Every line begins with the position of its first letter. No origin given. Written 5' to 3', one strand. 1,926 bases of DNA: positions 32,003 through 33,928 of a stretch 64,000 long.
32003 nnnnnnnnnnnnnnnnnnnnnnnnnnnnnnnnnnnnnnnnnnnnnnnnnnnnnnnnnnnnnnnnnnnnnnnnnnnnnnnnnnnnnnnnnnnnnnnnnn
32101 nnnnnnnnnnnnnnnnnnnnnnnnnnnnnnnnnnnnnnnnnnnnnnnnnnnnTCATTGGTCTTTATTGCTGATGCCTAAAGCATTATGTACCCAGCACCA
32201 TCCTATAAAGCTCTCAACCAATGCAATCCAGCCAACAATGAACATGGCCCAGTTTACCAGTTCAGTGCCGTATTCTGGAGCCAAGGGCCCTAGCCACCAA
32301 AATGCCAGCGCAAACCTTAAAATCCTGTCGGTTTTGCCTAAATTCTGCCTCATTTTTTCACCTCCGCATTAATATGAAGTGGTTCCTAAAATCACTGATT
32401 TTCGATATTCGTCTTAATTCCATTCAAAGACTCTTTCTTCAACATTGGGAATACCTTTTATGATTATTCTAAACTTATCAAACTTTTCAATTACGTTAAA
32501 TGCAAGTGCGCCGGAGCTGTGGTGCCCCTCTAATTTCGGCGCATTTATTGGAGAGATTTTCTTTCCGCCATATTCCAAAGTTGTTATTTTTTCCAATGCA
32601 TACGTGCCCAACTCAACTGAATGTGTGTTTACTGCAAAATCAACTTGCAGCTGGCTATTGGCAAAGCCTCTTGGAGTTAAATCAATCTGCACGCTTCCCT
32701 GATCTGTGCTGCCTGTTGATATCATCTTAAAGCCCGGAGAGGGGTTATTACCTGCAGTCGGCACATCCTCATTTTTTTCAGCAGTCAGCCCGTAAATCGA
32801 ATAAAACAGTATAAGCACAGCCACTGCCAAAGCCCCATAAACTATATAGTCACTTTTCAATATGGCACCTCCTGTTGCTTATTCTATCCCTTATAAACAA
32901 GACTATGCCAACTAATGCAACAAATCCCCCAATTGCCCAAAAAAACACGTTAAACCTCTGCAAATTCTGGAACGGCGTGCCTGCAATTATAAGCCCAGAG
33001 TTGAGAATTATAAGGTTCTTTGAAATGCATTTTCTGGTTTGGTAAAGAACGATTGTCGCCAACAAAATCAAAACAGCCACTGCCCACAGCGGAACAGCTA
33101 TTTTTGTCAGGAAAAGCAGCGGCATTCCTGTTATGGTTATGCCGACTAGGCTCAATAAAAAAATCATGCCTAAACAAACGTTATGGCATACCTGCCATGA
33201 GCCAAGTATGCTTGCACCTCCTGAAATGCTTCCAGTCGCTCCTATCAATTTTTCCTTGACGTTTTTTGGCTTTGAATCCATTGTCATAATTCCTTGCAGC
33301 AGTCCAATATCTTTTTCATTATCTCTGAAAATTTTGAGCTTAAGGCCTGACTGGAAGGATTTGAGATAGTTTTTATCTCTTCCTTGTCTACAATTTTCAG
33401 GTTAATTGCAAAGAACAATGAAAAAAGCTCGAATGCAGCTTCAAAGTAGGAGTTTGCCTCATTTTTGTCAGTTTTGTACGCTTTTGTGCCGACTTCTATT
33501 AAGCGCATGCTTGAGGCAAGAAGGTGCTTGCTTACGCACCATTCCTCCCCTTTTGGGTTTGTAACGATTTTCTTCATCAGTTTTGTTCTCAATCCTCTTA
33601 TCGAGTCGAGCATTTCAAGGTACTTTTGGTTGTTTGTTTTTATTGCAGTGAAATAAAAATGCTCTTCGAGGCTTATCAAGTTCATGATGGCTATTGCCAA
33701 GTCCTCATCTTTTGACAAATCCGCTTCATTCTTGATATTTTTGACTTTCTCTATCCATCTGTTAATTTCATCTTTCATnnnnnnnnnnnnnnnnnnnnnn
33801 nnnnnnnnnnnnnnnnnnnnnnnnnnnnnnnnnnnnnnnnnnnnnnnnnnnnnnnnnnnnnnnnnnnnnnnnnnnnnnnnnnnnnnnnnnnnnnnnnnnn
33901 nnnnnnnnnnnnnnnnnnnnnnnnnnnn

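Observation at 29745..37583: Copper/metal-homeostasis island with unusual small metal-binding proteins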

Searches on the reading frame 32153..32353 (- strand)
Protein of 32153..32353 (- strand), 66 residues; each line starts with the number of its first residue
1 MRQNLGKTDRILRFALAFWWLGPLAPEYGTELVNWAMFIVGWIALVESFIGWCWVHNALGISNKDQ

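Call 3: search_protein_families(library=pfam, max_evalue=0.01, proteins=[window:32153-32353:-])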
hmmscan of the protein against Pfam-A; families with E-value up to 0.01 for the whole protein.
window:32153-32353:- (66 aa): 1 family
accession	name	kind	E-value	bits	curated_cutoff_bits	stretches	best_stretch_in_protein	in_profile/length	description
PF11127.14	YgaP-like_TM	-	2.8e-11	43.8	25.3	1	1-63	1-62/66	Inner membrane protein YgaP-like, transmembrane domain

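Call 9: search_protein_families(library=ncbifam, max_evalue=0.1, proteins=[window:32153-32353:-])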
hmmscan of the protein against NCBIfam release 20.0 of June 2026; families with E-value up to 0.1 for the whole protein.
window:32153-32353:- (66 aa): 0 families

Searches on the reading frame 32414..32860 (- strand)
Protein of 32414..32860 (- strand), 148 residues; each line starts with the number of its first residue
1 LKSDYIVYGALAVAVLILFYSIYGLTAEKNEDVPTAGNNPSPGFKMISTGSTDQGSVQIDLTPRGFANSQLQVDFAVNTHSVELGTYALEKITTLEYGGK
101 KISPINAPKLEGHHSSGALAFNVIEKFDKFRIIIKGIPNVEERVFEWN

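Call 3: search_protein_families(library=pfam, max_evalue=0.01, proteins=[window:32414-32860:-])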
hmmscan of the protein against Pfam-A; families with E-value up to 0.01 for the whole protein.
window:32414-32860:- (148 aa): 0 families

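Call 9: search_protein_families(library=ncbifam, max_evalue=0.1, proteins=[window:32414-32860:-])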
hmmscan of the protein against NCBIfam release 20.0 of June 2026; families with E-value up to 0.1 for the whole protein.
window:32414-32860:- (148 aa): 0 families

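Call 30: find_homologous_proteins(query=window:32414-32860:-, max_evalue=0.001)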
Query window:32414-32860:- (148 aa): 21 proteins with E <= 0.001 among 48 candidates.
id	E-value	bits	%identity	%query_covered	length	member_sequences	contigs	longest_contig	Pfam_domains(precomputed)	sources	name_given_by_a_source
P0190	6.2e-92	323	100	100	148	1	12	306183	-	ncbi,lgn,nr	ncbi:hypothetical protein HYW20_05195 [Candidatus Woesearchaeota archaeon]|nr:hypothetical protein [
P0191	4.9e-54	200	63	100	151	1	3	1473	-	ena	-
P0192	8.6e-53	196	62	100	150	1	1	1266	-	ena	-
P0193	1.0e-50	189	60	99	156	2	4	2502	-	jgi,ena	-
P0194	2.1e-48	182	60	99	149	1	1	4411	-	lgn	-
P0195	2.3e-47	178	60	100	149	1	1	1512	-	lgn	-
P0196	1.2e-46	176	58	99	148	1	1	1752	-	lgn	-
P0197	2.2e-45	172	57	99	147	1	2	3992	-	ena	-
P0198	5.9e-44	167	57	99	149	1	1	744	-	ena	-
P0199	2.4e-40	156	61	81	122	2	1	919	-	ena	-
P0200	6.1e-38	148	51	99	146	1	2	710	-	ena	-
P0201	3.4e-37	145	51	99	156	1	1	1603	-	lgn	-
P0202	1.5e-36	143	51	97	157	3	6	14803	-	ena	-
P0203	8.0e-32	128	60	69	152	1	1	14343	-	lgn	-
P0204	2.2e-30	123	57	73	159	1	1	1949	-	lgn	-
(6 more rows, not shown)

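Call 40: predict_structure(alignment_id=A2)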
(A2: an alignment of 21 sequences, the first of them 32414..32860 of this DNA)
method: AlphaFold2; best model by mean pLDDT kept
length: 148 residues; sequences in the alignment: 21
mean_pLDDT: 85.1   pTM: 0.67
mean pLDDT of the five models: 85.1, 84.7, 83.7, 83.3, 82.1
residues with pLDDT >= 90: 93; 70-90: 31; 50-70: 10; < 50: 14
segments of 3 or more residues with pLDDT < 50: 28-41
pLDDT, mean of each block of 10 residues (from residue 1): 75 84 58 40 81 92 95 96 93 97 97 95 95 88 93
secondary structure, 60 per line:
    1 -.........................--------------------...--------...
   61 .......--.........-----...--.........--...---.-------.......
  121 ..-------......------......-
elements in order: H2-26 E47-49 E58-67 E70-78 H89-92 E93-97 E100-102 E114-122 E130-135 E142-147

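Call 56: find_encoding_contigs(protein=P0202, flank=6000, max_places=1)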
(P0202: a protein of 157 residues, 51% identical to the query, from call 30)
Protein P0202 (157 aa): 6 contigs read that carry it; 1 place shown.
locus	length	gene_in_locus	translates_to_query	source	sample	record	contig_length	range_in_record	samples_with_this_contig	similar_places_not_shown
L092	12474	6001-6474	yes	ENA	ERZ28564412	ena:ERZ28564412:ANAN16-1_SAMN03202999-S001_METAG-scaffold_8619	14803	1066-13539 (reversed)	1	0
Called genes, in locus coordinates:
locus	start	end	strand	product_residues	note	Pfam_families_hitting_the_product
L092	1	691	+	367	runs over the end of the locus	PF00085:Thioredoxin (faint), PF13192:Thioredoxin_3 (faint)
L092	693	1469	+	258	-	PF07610:DUF1573, PF22544:HYDIN_VesB_CFA65-like_Ig (faint)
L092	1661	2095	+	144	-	PF07610:DUF1573, PF22544:HYDIN_VesB_CFA65-like_Ig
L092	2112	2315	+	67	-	-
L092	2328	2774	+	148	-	-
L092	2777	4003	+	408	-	PF02683:DsbD_TM (weak)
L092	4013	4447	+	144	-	PF06168:DUF981 (faint)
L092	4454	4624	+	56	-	-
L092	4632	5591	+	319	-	PF02683:DsbD_TM, PF13386:DsbD_2 (weak)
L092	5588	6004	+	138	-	-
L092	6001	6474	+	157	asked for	-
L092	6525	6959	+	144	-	-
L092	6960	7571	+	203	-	PF02683:DsbD_TM, PF13386:DsbD_2 (faint)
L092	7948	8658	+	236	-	PF01545:Cation_efflux, PF16916:ZT_dimer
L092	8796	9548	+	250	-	PF01790:LGT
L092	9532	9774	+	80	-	PF11666:DUF2933 (weak)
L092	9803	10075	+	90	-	PF18926:DUF5676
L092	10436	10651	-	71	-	-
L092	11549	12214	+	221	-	PF00702:Hydrolase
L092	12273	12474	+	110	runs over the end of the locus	-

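Call 57: find_encoding_contigs(protein=P0203, flank=6000, max_places=1)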
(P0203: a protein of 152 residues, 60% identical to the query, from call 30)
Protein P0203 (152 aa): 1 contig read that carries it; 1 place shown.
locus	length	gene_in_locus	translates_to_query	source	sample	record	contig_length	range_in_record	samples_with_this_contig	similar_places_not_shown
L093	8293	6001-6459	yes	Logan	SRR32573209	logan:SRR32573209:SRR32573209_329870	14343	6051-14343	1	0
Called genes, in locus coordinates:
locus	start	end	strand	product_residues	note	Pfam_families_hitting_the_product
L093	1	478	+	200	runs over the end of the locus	PF02589:LUD_dom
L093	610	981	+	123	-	PF05531:NPV_P10 (weak)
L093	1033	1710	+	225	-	PF18916:Lycopene_cyc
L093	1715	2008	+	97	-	PF18926:DUF5676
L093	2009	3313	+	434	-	PF03952:Enolase_N, PF00113:Enolase_C, PF13378:MR_MLE_C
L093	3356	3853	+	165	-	PF12802:MarR_2, PF24034:DUF7343, PF01047:MarR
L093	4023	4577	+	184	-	-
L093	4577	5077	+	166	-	-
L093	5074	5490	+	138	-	-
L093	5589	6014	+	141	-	-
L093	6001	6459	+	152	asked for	-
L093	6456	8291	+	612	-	?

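Call 60: search_protein_families(library=pfam, max_evalue=0.01, proteins=[L093:4023-4577:+, L092:5588-6004:+])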
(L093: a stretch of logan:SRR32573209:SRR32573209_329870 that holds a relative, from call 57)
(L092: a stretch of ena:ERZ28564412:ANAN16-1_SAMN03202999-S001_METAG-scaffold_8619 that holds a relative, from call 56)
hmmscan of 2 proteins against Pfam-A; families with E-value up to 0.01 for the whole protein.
L093:4023-4577:+ (184 aa): 0 families

L092:5588-6004:+ (138 aa): 0 families

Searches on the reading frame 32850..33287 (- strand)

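Call 3: search_protein_families(library=pfam, max_evalue=0.01, proteins=[window:32850-33287:-])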
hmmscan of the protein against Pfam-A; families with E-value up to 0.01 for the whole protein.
window:32850-33287:- (145 aa): 0 families

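Call 9: search_protein_families(library=ncbifam, max_evalue=0.1, proteins=[window:32850-33287:-])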
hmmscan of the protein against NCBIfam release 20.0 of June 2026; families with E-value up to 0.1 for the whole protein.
window:32850-33287:- (145 aa): 1 family
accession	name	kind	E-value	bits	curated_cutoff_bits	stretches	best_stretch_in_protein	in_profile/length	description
TIGR01065.1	hlyIII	subfamily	0.018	14.5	172.2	1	60-136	97-175/204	hemolysin III family protein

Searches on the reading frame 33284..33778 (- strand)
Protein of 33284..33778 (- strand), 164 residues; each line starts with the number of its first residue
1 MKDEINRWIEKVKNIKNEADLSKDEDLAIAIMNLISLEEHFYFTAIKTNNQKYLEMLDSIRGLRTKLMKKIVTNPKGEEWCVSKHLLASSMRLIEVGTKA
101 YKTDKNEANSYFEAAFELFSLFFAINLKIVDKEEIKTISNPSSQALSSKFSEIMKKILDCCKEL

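Call 3: search_protein_families(library=pfam, max_evalue=0.01, proteins=[window:33284-33778:-])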
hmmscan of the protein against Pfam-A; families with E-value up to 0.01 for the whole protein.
window:33284-33778:- (164 aa): 1 family
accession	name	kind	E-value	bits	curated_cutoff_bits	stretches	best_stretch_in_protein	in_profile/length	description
PF22296.2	bAvd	-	0.0056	17.6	40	1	73-156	20-99/107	bAvd-like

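Call 9: search_protein_families(library=ncbifam, max_evalue=0.1, proteins=[window:33284-33778:-])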
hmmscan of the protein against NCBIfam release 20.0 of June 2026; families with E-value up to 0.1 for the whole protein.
window:33284-33778:- (164 aa): 1 family
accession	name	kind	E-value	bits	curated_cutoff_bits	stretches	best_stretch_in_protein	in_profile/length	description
NF000100.2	AAC_2p_IIa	exception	0.02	14.3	510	1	24-138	51-163/238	kasugamycin N-acetyltransferase AAC(2')-IIa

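Call 53: search_solved_structures(query=window:33284-33778:-, max_evalue=10)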
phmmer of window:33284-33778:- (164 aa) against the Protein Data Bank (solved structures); distinct sequences matched with E-value up to 10: 1.
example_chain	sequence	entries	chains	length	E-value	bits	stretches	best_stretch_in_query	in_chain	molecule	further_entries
1q80_A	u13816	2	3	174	1.4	12.4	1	7-70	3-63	Sarcoplasmic calcium-binding protein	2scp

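Call 61: search_protein_representatives(protein=window:33284-33778:-)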
Query: 164 residues. Proteins with E-value up to 0.001 (for the whole library): 444; up to 1e-10: 219; up to 1e-30: 40. The best 150 are listed.
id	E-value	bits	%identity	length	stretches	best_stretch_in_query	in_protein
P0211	1.7e-58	213.3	64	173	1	3-163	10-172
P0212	4.4e-48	179.5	37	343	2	4-163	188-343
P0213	2.4e-47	177.1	36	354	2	4-163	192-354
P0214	1.1e-45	171.7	56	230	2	4-128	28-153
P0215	5.5e-44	166.2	39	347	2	4-163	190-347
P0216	3.8e-42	160.3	53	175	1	3-163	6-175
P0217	3.4e-41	157.2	49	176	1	3-163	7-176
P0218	1.4e-39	151.9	55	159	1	13-163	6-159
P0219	1.0e-38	149.1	53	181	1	12-162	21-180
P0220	2.9e-38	147.6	54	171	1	16-164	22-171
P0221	7.1e-38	146.4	72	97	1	1-96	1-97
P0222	9.6e-37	142.7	51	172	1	16-163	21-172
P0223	2.3e-36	141.5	48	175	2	14-153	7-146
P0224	2.9e-36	141.2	48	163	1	3-163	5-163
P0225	3.3e-36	141.0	49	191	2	10-135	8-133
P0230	3.8e-35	137.6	55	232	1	13-138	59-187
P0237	3.9e-33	131.0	49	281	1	2-163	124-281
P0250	4.8e-31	124.3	53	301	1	16-134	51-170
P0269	1.0e-27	113.4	47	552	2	9-84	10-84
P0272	5.9e-27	111.0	49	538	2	9-88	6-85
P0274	9.3e-27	110.3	51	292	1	14-127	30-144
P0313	6.6e-21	91.4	44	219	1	10-125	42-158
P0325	1.9e-19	86.6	41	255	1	19-140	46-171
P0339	3.5e-17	79.3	39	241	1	19-162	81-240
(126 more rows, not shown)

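Call 63: search_protein_families(library=pfam, max_evalue=0.01, proteins=[P0237, P0250, P0269, P0272, P0212, P0230, P0274, P0313, P0325, P0339])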
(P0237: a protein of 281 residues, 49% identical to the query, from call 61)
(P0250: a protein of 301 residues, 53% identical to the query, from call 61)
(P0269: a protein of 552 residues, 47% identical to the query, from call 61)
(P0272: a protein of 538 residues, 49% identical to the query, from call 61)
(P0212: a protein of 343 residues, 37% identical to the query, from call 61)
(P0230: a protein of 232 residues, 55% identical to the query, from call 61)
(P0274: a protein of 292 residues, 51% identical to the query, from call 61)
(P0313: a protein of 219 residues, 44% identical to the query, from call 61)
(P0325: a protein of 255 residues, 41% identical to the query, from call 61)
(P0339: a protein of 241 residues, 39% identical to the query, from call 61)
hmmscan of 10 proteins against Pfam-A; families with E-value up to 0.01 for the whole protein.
P0237 (281 aa): 4 families
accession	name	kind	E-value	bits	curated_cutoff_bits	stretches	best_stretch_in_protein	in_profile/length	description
PF00085.26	Thioredoxin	-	2.3e-06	28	23.5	1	2-92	22-102/103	Thioredoxin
PF13098.12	Thioredoxin_2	-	0.00013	22.7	27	1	2-87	9-100/104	Thioredoxin-like domain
PF14595.12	Thioredoxin_9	-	0.00062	20.1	25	1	8-76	51-112/129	Thioredoxin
PF13258.11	DUF4049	-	0.0011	18.5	25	1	47-93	80-126/333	Domain of unknown function (DUF4049)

P0250 (301 aa): 3 families
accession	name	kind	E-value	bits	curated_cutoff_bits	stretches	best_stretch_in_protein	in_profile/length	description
PF13098.12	Thioredoxin_2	-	0.00036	21.3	27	0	181-213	7-37/104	Thioredoxin-like domain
PF00462.30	Glutaredoxin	-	0.0016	19.1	22.9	1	183-229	1-43/60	Glutaredoxin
PF05768.20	Glrx-like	-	0.0032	18.2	26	1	183-229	2-48/77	Glutaredoxin-like domain (DUF836)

P0269 (552 aa): 2 families
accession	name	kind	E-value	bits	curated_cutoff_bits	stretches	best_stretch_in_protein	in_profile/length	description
PF14890.11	Intein_splicing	-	7.6e-07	29.5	35.8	1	105-469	37-155/155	Intein splicing domain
PF14528.11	LAGLIDADG_3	-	3.8e-06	27.5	22.5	0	333-380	6-57/82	LAGLIDADG-like domain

P0272 (538 aa): 2 families
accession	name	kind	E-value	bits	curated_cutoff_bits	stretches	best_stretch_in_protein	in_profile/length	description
PF14528.11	LAGLIDADG_3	-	1e-13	51.8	22.5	2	336-413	6-78/82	LAGLIDADG-like domain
PF14890.11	Intein_splicing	-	0.0011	19.3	35.8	0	108-474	37-155/155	Intein splicing domain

P0212 (343 aa): 0 families

P0230 (232 aa): 0 families

P0274 (292 aa): 4 families
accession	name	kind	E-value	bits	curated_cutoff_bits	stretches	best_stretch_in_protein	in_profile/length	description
PF00462.30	Glutaredoxin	-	4.3e-08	33.7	22.9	1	164-232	1-58/60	Glutaredoxin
PF13098.12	Thioredoxin_2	-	7.9e-05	23.4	27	1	160-208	5-58/104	Thioredoxin-like domain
PF05768.20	Glrx-like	-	0.00012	22.7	26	1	164-207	2-45/77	Glutaredoxin-like domain (DUF836)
PF00085.26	Thioredoxin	-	0.00062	20.2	23.5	1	160-202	18-62/103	Thioredoxin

P0313 (219 aa): 0 families

P0325 (255 aa): 0 families

P0339 (241 aa): 0 families
